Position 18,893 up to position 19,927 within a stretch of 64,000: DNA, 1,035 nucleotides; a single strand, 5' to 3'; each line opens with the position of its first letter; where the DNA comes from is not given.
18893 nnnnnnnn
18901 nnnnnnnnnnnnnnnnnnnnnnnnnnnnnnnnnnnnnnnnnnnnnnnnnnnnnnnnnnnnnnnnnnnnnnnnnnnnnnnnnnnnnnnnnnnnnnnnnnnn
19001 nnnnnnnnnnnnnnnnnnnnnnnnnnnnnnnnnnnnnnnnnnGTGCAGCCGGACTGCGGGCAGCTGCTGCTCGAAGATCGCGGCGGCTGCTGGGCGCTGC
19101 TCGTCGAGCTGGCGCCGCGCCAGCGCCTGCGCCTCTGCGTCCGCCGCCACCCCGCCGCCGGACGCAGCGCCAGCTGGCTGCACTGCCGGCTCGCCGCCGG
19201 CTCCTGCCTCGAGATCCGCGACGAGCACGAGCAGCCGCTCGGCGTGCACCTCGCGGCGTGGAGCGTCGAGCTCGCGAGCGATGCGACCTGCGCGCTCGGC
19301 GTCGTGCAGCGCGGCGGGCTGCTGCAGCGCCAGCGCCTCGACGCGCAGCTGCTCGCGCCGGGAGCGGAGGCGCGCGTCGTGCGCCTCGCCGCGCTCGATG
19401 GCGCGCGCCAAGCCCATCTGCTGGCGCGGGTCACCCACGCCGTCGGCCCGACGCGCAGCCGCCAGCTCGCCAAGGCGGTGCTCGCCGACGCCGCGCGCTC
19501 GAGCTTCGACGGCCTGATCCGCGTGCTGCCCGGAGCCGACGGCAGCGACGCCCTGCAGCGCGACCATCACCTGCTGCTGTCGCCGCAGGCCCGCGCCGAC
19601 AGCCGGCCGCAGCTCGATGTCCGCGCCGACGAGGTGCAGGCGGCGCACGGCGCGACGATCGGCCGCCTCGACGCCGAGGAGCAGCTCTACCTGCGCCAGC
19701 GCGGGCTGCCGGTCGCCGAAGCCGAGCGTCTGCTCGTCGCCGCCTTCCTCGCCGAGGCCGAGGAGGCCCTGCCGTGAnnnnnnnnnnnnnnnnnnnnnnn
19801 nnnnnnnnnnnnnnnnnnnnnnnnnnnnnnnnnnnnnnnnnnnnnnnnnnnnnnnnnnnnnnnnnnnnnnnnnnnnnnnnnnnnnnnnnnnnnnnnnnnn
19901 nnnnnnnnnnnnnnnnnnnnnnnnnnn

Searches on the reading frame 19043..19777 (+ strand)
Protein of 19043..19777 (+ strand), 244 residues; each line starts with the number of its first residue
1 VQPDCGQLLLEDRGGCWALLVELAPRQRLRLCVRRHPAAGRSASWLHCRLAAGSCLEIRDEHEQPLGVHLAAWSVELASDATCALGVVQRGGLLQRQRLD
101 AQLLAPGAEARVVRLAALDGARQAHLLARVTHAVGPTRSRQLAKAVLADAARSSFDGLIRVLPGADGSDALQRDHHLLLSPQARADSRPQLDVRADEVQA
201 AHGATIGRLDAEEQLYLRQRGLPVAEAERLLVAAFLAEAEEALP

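Call 21: search_protein_families(library=pfam, proteins=[window:19043-19777:+], max_evalue=0.001)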
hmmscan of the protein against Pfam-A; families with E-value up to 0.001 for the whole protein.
window:19043-19777:+ (244 aa): 1 family
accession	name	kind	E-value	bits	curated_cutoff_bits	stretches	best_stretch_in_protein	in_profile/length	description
PF01458.23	SUFBD_core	-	1.8e-44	152.4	27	1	62-235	59-232/232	SUF system FeS cluster assembly, SufBD core domain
